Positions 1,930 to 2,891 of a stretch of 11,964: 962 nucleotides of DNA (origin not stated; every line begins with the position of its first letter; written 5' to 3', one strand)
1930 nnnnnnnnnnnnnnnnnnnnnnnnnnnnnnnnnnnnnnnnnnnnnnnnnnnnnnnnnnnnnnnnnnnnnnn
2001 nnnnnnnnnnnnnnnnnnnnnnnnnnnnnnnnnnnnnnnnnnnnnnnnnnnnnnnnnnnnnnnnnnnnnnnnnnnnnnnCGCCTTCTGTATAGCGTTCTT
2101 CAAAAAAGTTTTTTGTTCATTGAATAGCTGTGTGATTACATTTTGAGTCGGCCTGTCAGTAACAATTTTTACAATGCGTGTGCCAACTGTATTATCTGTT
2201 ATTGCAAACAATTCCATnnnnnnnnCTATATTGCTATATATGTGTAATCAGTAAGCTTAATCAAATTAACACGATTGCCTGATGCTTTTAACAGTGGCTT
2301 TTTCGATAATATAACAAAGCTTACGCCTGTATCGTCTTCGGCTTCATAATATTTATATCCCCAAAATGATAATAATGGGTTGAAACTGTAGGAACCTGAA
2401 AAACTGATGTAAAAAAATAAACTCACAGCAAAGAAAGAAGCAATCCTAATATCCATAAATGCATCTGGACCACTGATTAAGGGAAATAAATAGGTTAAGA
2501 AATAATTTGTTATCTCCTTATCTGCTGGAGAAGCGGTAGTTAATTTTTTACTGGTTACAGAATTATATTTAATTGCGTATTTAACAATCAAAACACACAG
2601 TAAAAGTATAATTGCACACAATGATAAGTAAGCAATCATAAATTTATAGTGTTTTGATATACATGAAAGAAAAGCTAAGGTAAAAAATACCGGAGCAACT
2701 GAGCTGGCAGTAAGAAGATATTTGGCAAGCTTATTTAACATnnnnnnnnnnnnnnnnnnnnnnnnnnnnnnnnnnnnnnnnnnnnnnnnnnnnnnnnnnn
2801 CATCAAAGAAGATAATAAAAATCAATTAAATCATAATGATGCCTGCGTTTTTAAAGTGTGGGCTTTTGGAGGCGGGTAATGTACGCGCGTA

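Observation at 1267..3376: AT-rich three-gene cargo in the int-cos hotspot of a P4-family satellite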

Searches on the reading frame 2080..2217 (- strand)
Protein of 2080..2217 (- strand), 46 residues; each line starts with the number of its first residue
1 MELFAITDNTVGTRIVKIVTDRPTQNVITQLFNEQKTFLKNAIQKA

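Call 36: find_encoding_contigs(protein=window:2080-2217:-, flank=3000, max_places=6)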
Protein seq(46 aa) (46 aa): 15 contigs read that carry it; 6 places shown.
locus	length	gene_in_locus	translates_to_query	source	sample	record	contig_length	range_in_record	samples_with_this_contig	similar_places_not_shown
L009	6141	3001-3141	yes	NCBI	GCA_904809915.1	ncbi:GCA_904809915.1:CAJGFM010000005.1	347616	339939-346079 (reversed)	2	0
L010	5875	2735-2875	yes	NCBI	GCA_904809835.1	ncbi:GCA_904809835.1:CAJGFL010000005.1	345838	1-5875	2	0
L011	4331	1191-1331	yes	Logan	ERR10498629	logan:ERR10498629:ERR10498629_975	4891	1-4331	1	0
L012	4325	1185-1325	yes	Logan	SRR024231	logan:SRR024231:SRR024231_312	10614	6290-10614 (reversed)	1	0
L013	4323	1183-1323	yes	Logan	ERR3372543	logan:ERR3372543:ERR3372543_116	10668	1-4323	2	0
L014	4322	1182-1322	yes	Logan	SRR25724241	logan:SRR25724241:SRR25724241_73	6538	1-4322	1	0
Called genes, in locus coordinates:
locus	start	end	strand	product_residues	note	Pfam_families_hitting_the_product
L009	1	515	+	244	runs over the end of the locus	-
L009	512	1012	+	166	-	PF04606:Ogr_Delta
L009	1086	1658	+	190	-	PF07455:Psu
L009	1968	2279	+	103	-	-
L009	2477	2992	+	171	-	PF28043:KwaA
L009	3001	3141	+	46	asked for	-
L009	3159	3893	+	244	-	PF16162:KwaB (weak)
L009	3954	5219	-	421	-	PF13356:Arm-DNA-bind_3, PF22022:Phage_int_M, PF00589:Phage_integrase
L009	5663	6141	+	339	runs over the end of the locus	PF08240:ADH_N, PF01262:AlaDh_PNT_C (weak), PF02826:2-Hacid_dh_C (faint), PF00107:ADH_zinc_N, PF13602:ADH_zinc_N_2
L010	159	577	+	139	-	PF04606:Ogr_Delta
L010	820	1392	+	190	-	PF07455:Psu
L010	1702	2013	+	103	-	-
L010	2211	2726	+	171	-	PF28043:KwaA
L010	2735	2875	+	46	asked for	-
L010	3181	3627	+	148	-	-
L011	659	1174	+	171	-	PF28043:KwaA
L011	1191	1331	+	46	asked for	-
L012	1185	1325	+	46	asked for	-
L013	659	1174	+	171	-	PF28043:KwaA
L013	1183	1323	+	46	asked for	-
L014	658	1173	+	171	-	PF28043:KwaA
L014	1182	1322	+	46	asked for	-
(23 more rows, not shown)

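Call 95: predict_structure(alignment_id=A5)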
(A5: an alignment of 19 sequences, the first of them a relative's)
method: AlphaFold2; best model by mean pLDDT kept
length: 297 residues; sequences in the alignment: 19
mean_pLDDT: 80.5   pTM: 0.63
mean pLDDT of the five models: 80.5, 79.1, 79.1, 75.3, 74.8
residues with pLDDT >= 90: 98; 70-90: 137; 50-70: 45; < 50: 17
segments of 3 or more residues with pLDDT < 50: 286-297
pLDDT, mean of each block of 10 residues (from residue 1): 89 88 86 92 83 72 85 94 86 88 92 84 57 58 66 89 86 76 83 92 89 84 82 88 85 83 90 73 51 32
secondary structure, 60 per line:
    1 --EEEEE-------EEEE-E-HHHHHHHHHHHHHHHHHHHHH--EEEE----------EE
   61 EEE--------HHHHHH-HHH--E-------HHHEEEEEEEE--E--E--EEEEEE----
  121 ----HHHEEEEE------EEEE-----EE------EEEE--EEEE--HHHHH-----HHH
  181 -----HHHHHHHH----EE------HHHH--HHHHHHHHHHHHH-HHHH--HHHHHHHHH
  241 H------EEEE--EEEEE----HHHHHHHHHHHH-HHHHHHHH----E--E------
elements in order: E3-7 E15-18 H22-42 E45-48 E59-63 H72-77 E95-102 E111-116 E128-132 E139-142 E156-159 E162-165 H168-172 H186-193 H206-209 H212-224 H226-229 H232-241 E248-251 E254-258 H263-274 H276-283

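Call 97: fold_search(model_id=the predicted structure, library=pdb)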
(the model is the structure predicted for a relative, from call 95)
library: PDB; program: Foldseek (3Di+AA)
matches with E <= 10: 156; with E <= 0.001: 4
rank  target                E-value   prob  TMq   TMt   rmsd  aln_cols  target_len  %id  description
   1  9mrx_D                6.3e-07  1.00  0.45  0.43   9.9       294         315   14  Cryo-EM structure of KwaA-KwaB complex (released 2025-08-06)
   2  9nyu_A                9.7e-07  1.00  0.45  0.43   9.8       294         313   11  Crystal structure of KwaB dimer (released 2025-08-06)
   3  9mtn_B                2.2e-06  1.00  0.44  0.44   9.0       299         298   12  Crystal structure of KwaB (released 2025-08-06)
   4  9mtn_K                3.1e-06  1.00  0.45  0.44   9.0       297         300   11  Crystal structure of KwaB (released 2025-08-06)
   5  5yyz_A                4.6e-01  0.06  0.09  0.21  11.9        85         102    8  Crystal structure of the MEK1 FHA domain in complex with the HOP1 pThr318 peptide. (released 2018-10-17)
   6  6l9u                  4.6e-01  0.06  0.10  0.17  12.3        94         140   11  Crystal structure of mouse TIFA (released 2020-04-01)
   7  6l9w_D                6.2e-01  0.07  0.09  0.16  11.4        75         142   11  Crystal structure of mouse TIFA (T9E/C36S mutant) (released 2020-04-01)
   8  6l9v_B                6.2e-01  0.06  0.09  0.17  12.3        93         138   11  Crystal structure of mouse TIFA (T9D/C36S mutant) (released 2020-04-01)
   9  4ym4_A                6.6e-01  0.05  0.09  0.16  12.7        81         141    6  Truncated Human TIFA in complex with its Thr9 phosphorylated N-terminal peptide 1-15 (released 2015-10-21)
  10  6l9v_A                6.6e-01  0.04  0.10  0.17  14.2       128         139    9  Crystal structure of mouse TIFA (T9D/C36S mutant) (released 2020-04-01)
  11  8v83_Z                7.1e-01  0.05  0.14  0.16  15.0       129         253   19  60S ribosome biogenesis intermediate (Dbp10 pre-catalytic structure - Overall map) (released 2024-05-01)
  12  4zgi                  7.1e-01  0.04  0.10  0.17  12.7       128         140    6  Structure of Truncated Human TIFA (released 2015-10-14)
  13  9hqu_B                8.0e-01  0.02  0.14  0.07  26.6       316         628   11  Salmonella enterica Lamassu LmuACB in nuclease sequestration state (released 2025-10-01)
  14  6l9w_F                1.1e+00  0.05  0.09  0.16  12.0        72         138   10  Crystal structure of mouse TIFA (T9E/C36S mutant) (released 2020-04-01)
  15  6c0f_v                1.2e+00  0.04  0.13  0.16  15.2       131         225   16  Yeast nucleolar pre-60S ribosomal subunit (state 2) (released 2018-03-14)
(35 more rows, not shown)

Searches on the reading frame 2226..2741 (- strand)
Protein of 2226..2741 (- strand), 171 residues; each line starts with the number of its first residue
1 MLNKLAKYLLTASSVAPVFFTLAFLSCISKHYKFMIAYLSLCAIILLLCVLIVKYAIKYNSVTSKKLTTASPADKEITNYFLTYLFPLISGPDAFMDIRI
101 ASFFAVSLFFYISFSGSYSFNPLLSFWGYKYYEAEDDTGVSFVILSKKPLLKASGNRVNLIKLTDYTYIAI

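Call 6: search_protein_families(library=padloc, max_evalue=0.01, proteins=[window:2229-2741:-])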
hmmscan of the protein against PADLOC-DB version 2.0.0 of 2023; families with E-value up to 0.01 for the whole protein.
seq(171 aa): 10 families
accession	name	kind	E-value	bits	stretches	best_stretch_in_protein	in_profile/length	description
PDLC00216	KwaA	-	1.6e-76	254.4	1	1-171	1-171/173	Unknown function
PDLC00221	KwaA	-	5.7e-38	128.6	1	1-169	1-168/173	Unknown function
PDLC00213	KwaA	-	1.4e-11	42.4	1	35-154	51-174/197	Unknown function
PDLC00214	KwaA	-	1e-09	36.6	1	36-149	48-158/181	Unknown function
PDLC00210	KwaA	-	3.1e-09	35.2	1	3-150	3-149/169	Unknown function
PDLC00217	KwaA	-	1e-07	29.8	1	9-169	10-186/193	Unknown function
PDLC00208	KwaA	-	2.9e-07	28.3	1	33-168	43-181/190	Unknown function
PDLC00209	KwaA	-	9.5e-07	27.2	1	48-168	65-190/196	Unknown function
PDLC00215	KwaA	-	9.8e-07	26.6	1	28-169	50-190/196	Unknown function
PDLC00219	KwaA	-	2e-05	22.6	1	34-170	49-190/194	Unknown function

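Call 7: search_protein_families(library=pfam, max_evalue=0.01, proteins=[window:2229-2741:-])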
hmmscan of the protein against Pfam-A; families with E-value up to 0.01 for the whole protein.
seq(171 aa): 1 family
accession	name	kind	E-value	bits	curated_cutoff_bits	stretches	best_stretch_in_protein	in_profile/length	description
PF07895.16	DUF1673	-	0.00025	21.5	30.4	1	15-136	61-184/204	Protein of unknown function (DUF1673)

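Call 15: search_protein_families(library=phrogs, max_evalue=0.01, proteins=[window:2226-2741:-])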
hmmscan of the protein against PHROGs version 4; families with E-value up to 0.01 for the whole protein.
window:2226-2741:- (171 aa): 1 family
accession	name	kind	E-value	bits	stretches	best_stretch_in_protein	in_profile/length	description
phrog_7312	-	unknown function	1e-27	98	1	2-170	3-185/189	-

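Call 16: search_protein_families(library=ncbifam, max_evalue=0.01, proteins=[window:2226-2741:-])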
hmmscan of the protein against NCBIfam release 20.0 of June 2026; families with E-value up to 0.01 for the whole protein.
window:2226-2741:- (171 aa): 1 family
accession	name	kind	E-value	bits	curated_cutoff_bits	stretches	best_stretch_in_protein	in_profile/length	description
NF041622.1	KwaA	equivalog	5.3e-08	32.9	100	1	37-169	46-182/182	anti-phage protein KwaA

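Call 43: list_cluster_members(proteins=[window:2080-2217:-, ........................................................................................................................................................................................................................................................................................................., window:2226-2741:-, window:2939-3250:-])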
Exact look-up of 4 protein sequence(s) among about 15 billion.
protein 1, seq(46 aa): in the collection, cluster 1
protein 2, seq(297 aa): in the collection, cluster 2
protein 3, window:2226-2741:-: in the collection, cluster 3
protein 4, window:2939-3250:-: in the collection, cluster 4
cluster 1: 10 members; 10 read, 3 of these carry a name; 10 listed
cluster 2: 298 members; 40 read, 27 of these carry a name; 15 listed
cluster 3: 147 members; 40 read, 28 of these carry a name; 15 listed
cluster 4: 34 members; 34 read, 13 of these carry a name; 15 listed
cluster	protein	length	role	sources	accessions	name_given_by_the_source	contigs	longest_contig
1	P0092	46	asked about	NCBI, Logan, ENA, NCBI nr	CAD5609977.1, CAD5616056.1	Uncharacterised protein [Escherichia coli]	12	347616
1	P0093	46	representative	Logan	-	-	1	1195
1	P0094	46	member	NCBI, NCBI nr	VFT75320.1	Uncharacterised protein [Klebsiella aerogenes]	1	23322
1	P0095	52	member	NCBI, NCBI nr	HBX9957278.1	TPA: DUF4868 domain-containing protein, partial [Klebsiella variicola] | DUF4868 domain-containing protein [Klebsiella variicola]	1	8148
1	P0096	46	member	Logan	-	-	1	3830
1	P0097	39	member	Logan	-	-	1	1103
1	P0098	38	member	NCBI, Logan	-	-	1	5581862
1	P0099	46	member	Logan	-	-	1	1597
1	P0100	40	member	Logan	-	-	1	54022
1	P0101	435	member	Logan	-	-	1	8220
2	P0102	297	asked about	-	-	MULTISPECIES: Kiwa anti-phage protein KwaB-like domain-containing protein ... | DUF4868 domain-containing protein n=10 Tax=Enterobacteriaceae TaxID=543 ...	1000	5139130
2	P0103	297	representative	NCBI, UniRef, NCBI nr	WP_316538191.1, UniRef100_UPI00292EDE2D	Kiwa anti-phage protein KwaB-like domain-containing protein [Klebsiella grimontii] | Kiwa anti-phage protein KwaB-like domain-containing protein n=1 Tax=Klebsiella grimontii ...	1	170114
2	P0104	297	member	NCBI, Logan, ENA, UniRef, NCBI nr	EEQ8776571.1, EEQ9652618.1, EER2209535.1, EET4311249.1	DUF4868 domain-containing protein [Escherichia coli] | DUF4868 domain-containing protein n=2 Tax=Escherichia coli TaxID=562 ... | Kiwa anti-phage protein KwaB-like domain-containing protein [Escherichia coli]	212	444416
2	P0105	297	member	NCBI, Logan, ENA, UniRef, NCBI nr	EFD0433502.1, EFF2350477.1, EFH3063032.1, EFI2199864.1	DUF4868 domain-containing protein [Escherichia coli] | DUF4868 domain-containing protein n=3 Tax=Enterobacteriaceae TaxID=543 ... | Kiwa anti-phage protein KwaB-like domain-containing protein [Escherichia coli]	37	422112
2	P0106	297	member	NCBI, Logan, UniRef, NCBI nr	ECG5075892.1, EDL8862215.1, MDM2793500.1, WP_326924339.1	DUF4868 domain-containing protein [Salmonella enterica] | Kiwa anti-phage protein KwaB-like domain-containing protein n=1 Tax=Citrobacter sp. ... | Kiwa anti-phage protein KwaB-like domain-containing protein [Citrobacter sp. Cpo114]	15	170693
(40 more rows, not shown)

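Call 47: search_solved_structures(query=window:2226-2741:-, max_evalue=0.01, show_alignments=1)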
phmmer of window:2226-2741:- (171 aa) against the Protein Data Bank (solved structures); distinct sequences matched with E-value up to 0.01: 0.
